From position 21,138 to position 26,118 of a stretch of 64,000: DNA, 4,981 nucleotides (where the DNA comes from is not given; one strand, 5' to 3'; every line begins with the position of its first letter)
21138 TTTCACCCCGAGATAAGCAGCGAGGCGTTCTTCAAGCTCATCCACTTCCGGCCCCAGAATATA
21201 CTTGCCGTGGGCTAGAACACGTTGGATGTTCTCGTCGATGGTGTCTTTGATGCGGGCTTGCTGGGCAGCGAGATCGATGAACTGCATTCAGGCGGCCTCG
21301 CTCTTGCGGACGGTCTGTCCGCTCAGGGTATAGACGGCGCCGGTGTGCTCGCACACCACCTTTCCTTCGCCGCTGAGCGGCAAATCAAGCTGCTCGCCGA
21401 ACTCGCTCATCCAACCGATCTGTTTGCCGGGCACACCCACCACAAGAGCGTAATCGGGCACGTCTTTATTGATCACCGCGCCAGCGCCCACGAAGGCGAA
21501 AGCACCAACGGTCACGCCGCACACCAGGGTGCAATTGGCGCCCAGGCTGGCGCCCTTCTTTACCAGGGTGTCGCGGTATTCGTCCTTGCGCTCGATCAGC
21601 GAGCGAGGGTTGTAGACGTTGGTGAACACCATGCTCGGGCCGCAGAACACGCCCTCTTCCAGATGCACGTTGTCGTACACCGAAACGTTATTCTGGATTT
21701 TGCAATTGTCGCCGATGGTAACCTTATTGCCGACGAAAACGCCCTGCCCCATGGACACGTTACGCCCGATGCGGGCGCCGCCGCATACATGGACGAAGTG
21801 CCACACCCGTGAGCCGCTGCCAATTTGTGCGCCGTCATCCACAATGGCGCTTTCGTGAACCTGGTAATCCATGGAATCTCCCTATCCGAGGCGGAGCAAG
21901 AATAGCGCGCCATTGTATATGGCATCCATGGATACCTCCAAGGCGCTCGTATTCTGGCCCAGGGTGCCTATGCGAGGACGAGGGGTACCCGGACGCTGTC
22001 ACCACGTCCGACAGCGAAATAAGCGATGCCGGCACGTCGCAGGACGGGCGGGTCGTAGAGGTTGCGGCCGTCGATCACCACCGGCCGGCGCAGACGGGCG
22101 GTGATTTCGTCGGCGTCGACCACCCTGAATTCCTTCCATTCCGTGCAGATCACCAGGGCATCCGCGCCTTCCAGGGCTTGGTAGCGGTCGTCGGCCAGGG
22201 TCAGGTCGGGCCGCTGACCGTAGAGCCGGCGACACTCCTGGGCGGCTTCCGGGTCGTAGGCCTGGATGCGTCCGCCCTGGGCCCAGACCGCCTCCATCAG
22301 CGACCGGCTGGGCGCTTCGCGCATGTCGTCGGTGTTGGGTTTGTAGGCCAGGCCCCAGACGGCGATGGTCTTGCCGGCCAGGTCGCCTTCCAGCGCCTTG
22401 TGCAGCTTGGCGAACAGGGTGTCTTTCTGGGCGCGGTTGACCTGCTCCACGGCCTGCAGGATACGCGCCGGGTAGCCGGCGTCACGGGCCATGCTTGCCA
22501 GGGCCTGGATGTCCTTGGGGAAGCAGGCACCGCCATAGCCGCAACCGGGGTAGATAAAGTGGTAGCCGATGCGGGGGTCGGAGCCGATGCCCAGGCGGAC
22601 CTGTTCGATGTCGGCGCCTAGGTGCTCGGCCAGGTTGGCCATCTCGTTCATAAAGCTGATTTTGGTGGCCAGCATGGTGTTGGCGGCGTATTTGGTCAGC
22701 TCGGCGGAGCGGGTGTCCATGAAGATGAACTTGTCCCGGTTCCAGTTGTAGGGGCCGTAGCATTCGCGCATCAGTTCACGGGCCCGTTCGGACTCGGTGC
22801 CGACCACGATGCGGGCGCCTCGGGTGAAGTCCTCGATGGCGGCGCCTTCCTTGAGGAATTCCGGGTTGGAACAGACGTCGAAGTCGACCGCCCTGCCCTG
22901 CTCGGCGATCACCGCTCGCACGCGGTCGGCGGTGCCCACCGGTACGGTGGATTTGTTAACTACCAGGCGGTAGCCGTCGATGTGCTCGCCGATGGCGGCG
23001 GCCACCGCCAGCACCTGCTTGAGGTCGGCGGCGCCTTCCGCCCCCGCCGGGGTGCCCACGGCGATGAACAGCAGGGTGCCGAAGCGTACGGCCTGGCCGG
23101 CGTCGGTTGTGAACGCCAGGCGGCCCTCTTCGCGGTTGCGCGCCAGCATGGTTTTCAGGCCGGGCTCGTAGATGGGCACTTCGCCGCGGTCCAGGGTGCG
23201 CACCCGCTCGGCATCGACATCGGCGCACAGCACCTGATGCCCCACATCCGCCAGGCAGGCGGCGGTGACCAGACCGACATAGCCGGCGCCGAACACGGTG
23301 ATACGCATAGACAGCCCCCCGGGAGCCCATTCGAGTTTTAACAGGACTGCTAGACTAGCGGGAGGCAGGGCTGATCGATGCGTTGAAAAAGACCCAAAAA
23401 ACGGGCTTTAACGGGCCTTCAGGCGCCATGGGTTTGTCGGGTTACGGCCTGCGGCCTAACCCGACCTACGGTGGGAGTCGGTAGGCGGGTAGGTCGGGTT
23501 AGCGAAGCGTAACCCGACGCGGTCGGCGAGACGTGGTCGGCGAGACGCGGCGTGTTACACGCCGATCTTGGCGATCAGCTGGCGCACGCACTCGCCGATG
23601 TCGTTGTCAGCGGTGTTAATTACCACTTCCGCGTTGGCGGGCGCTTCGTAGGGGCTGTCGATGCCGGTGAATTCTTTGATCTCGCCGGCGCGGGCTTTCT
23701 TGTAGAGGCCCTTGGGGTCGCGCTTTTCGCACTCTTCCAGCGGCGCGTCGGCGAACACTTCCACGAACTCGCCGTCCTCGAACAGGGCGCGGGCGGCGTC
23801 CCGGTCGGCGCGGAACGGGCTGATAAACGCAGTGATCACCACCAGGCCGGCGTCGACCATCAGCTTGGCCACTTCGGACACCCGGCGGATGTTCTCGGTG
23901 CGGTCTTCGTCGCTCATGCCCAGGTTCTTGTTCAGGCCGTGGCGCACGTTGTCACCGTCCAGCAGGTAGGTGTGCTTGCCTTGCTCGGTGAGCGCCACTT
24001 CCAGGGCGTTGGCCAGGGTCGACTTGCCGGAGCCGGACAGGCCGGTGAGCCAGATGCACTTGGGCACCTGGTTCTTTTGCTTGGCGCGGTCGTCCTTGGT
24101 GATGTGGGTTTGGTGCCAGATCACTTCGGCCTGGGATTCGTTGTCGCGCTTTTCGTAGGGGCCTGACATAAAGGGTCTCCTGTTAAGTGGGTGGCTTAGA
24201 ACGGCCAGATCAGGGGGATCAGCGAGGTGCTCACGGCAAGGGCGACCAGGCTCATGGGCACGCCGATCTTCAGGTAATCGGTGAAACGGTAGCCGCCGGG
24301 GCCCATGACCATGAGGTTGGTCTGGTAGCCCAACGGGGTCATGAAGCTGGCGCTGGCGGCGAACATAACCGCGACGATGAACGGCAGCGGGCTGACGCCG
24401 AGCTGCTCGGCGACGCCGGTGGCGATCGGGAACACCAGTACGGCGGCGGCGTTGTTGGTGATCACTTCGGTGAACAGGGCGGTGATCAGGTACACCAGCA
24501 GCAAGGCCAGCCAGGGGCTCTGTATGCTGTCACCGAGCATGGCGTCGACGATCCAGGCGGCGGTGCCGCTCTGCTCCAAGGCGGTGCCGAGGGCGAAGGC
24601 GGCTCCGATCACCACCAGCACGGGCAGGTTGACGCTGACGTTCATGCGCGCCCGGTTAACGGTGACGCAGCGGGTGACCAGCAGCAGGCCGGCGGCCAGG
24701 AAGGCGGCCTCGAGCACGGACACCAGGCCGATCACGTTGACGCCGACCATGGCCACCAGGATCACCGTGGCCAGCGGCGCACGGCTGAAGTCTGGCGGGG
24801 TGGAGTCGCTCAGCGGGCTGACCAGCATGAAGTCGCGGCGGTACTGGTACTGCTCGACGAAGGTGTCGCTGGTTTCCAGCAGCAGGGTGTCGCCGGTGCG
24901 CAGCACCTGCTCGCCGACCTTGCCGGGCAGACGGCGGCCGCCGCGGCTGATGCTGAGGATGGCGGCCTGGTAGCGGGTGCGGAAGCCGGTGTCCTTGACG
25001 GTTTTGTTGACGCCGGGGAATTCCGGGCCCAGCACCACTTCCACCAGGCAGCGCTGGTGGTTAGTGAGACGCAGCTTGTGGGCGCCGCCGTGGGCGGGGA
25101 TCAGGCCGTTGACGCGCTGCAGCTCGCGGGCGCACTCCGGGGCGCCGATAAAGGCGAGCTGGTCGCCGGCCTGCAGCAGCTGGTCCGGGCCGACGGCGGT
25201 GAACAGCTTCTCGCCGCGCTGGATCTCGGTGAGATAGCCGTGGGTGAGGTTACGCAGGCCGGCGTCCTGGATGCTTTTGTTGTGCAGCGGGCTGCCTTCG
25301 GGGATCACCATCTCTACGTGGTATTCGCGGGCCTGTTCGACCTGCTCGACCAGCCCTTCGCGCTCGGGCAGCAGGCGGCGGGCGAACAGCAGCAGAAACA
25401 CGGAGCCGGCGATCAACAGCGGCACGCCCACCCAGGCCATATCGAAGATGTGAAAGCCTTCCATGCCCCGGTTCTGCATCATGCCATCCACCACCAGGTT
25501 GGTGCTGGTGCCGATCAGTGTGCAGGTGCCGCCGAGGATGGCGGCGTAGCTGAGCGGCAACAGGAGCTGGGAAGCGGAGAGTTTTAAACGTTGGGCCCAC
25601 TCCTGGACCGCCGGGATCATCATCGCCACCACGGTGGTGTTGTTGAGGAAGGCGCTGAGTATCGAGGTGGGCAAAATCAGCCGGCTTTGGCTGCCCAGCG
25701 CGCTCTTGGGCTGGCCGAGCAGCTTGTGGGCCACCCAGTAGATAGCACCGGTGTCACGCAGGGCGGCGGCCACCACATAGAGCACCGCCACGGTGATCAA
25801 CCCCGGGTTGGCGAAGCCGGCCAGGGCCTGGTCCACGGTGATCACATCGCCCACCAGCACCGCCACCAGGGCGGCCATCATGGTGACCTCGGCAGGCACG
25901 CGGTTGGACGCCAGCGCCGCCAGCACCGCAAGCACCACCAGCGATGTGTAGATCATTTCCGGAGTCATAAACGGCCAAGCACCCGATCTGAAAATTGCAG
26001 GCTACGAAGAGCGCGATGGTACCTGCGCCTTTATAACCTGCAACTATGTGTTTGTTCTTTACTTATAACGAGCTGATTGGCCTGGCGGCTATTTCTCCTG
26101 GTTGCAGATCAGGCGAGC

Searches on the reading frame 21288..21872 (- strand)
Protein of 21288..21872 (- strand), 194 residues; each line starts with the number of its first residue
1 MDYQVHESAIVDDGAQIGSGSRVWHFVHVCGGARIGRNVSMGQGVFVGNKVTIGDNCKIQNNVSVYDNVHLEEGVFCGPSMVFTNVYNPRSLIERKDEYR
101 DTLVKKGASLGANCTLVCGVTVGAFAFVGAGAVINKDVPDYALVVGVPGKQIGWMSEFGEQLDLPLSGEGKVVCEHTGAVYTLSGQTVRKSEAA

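Call 6: search_protein_families(library=pfam, proteins=[window:21288-21872:-])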
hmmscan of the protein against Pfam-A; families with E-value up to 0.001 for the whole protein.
window:21288-21872:- (194 aa): 4 families
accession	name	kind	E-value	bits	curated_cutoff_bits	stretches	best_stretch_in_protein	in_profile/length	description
PF00132.30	Hexapep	-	3.9e-19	67.9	27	3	14-49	1-36/36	Bacterial transferase hexapeptide (six repeats)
PF25084.1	LbH_EIF2B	-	4.2e-08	33.6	54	1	4-82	17-92/105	EIF2B subunit epsilon LbH domain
PF14602.12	Hexapep_2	-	4.3e-07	30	27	1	34-66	3-33/34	Hexapeptide repeat of succinyl-transferase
PF25087.1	GMPPB_C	-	9.9e-05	22.4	39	0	45-77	5-37/110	GMPPB C-terminal domain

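Call 12: search_protein_families(library=ncbifam, proteins=[window:21288-21872:-], max_evalue=0.01)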
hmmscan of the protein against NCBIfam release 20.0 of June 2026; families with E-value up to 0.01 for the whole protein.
window:21288-21872:- (194 aa): 48 families (the best 25 are shown)
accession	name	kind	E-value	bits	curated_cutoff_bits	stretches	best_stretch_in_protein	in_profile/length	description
TIGR03570.1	NeuD_NnaD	subfamily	1.8e-21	76.7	160.8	2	5-79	90-164/202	NeuD/PglB/VioB family sugar acetyltransferase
NF002060.0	PRK00892.1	subfamily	8.2e-18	64.6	207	1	4-79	103-178/345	UDP-3-O-(3-hydroxymyristoyl)glucosamine N-acyltransferase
TIGR01853.1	lipid_A_lpxD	equivalog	1.8e-15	56.7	242.5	1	4-82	94-172/325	UDP-3-O-(3-hydroxymyristoyl)glucosamine N-acyltransferase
NF003657.0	PRK05289.1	equivalog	4.6e-15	55.4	226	2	3-65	4-66/264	acyl-ACP--UDP-N-acetylglucosamine O-acyltransferase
NF041874.1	EPS_EpsC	equivalog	1.5e-14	54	150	2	99-152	111-164/168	serine O-acetyltransferase EpsC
TIGR03532.1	DapD_Ac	equivalog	2.8e-14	53.3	231.75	2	109-155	168-214/231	2,3,4,5-tetrahydropyridine-2,6-dicarboxylate N-acetyltransferase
TIGR01173.1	glmU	equivalog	6.8e-14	51.5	366.85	1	101-149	391-439/452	bifunctional UDP-N-acetylglucosamine diphosphorylase/glucosamine-1-phosphate N-acetyltransferase GlmU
TIGR01852.1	lipid_A_lpxA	equivalog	7.9e-13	48.3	231.05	1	5-64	1-60/254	acyl-ACP--UDP-N-acetylglucosamine O-acyltransferase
TIGR01172.1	cysE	equivalog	1.2e-12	48.1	210.65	1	100-150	112-162/162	serine O-acetyltransferase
NF010932.0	PRK14352.1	equivalog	1.7e-12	46.8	611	1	11-147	317-447/488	bifunctional UDP-N-acetylglucosamine diphosphorylase/glucosamine-1-phosphate N-acetyltransferase GlmU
NF010937.0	PRK14357.1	equivalog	2.4e-12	46.5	658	1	100-147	382-429/448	bifunctional UDP-N-acetylglucosamine diphosphorylase/glucosamine-1-phosphate N-acetyltransferase GlmU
NF010934.1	PRK14354.1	equivalog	7.5e-12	44.5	450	1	4-146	305-435/447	bifunctional UDP-N-acetylglucosamine diphosphorylase/glucosamine-1-phosphate N-acetyltransferase GlmU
NF058585.1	HptprglPActTf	PfamEq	7.6e-12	45.1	300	1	97-154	100-159/172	heptaprenylglyceryl phosphate O-acetyltransferase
NF010940.0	PRK14360.1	equivalog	9.1e-11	40.9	602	1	5-146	306-435/452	bifunctional UDP-N-acetylglucosamine diphosphorylase/glucosamine-1-phosphate N-acetyltransferase GlmU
NF010933.0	PRK14353.1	equivalog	2.8e-10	39.4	505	1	13-147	302-426/453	bifunctional UDP-N-acetylglucosamine diphosphorylase/glucosamine-1-phosphate N-acetyltransferase GlmU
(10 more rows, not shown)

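Call 52: search_solved_structures(query=window:21288-21872:-, max_evalue=1e-15)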
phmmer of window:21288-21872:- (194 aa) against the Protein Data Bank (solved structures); distinct sequences matched with E-value up to 1e-15: 5.
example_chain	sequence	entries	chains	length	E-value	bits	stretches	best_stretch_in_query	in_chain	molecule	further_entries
3mqg_A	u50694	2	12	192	3.8e-90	304.1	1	5-186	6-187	Lipopolysaccharides biosynthesis acetyltransferase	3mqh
4mzu_A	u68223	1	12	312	3.1e-38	134.7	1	6-156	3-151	WxcM-like protein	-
7s43_A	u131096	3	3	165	7.6e-31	110.6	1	4-140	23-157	N-acetyltransferase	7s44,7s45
7s3u_A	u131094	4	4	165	6e-30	107.7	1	4-140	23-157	N-acetyltransferase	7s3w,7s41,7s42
3fs8_A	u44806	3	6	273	1.2e-17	67.6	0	15-153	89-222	QdtC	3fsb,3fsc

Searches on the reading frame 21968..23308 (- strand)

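Call 7: search_protein_families(library=pfam, proteins=[window:21968-23308:-])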
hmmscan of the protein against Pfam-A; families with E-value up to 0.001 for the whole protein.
window:21968-23308:- (446 aa): 4 families
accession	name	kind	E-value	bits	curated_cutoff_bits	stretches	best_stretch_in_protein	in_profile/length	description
PF03721.20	UDPG_MGDP_dh_N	-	2.9e-62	210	27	1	1-182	1-186/187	UDP-glucose/GDP-mannose dehydrogenase family, NAD binding domain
PF00984.24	UDPG_MGDP_dh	-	8.4e-39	132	25.4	1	200-292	1-93/94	UDP-glucose/GDP-mannose dehydrogenase family, central domain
PF03720.21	UDPG_MGDP_dh_C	-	6.6e-31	107.2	30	1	316-420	1-103/103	UDP-glucose/GDP-mannose dehydrogenase family, UDP binding domain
PF14833.11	NAD_binding_11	-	0.00012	22.8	30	0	202-237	3-38/122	NAD-binding of NADP-dependent 3-hydroxyisobutyrate dehydrogenase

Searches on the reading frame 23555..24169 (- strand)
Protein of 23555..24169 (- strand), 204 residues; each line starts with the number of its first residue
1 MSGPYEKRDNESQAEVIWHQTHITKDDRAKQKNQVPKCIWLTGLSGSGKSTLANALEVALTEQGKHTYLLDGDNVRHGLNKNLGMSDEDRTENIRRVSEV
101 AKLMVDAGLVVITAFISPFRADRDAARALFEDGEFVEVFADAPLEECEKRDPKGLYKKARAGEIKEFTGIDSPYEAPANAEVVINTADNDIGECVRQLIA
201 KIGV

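Call 7: search_protein_families(library=pfam, proteins=[window:23555-24169:-])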
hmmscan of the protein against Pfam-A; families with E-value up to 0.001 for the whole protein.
window:23555-24169:- (204 aa): 12 families
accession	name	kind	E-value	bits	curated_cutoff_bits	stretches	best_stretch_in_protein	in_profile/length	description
PF01583.26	APS_kinase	-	8.1e-73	243.9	21.1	1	37-185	3-152/152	Adenylylsulphate kinase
PF13671.12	AAA_33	-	1.9e-11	44.9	27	1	39-151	2-115/143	AAA domain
PF13238.12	AAA_18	-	8.6e-06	26.7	29.4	1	39-145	1-102/128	AAA domain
PF06414.18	Zeta_toxin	-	9.3e-06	25.7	22.3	1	22-105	3-84/199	Zeta toxin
PF13555.12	AAA_29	-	0.00011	22.3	27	1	39-68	25-54/61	P-loop containing region of AAA domain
PF01656.29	CbiA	-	0.00014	22.2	25.4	1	44-106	7-67/125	CobQ/CobB/MinD/ParA nucleotide binding domain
PF08433.16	KTI12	-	0.00016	21.8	22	1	39-111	4-75/271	Chromatin associated protein KTI12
PF00005.33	ABC_tran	-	0.0002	22.4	25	1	38-94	13-72/137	ABC transporter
PF13191.12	AAA_16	-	0.00075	20.5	32.6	0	36-77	24-63/167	AAA ATPase domain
PF13476.12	AAA_23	-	0.00079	20.6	27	0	41-84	24-68/201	AAA domain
PF20720.3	nSTAND3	-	0.00086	19.5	27.2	0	27-68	8-49/155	Novel STAND NTPase 3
PF10609.15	ParA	-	0.00087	19.2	27.1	0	43-93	11-61/246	NUBPL iron-transfer P-loop NTPase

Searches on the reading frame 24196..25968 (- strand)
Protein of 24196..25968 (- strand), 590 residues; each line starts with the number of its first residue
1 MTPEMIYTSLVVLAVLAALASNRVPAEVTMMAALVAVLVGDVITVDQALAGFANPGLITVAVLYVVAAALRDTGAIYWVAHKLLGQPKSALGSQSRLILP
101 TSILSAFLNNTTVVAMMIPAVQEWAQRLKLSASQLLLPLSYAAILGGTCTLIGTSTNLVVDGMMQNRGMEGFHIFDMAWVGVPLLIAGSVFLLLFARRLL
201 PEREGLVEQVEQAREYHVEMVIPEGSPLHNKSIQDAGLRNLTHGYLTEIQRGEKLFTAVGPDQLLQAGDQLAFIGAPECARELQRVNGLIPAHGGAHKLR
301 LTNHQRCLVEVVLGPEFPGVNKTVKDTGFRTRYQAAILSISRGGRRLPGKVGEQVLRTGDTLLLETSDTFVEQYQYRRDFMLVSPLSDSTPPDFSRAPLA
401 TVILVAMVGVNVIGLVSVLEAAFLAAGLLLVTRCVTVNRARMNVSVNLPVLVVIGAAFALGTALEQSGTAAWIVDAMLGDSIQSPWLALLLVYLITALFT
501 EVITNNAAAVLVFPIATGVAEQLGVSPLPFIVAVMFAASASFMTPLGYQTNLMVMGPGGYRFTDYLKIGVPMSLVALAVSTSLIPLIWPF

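Call 7: search_protein_families(library=pfam, proteins=[window:24196-25968:-])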
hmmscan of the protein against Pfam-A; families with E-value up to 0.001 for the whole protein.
window:24196-25968:- (590 aa): 3 families
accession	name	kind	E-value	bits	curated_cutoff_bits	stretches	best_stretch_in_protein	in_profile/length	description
PF03600.22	CitMHS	-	1.3e-72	245.2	31.9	2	17-534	2-335/336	Citrate transporter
PF02080.26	TrkA_C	-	5.4e-20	71.5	27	2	218-285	2-68/71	TrkA-C domain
PF06808.19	DctM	-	2.9e-07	30.1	23.8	1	400-545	216-369/413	Tripartite ATP-independent periplasmic transporter, DctM component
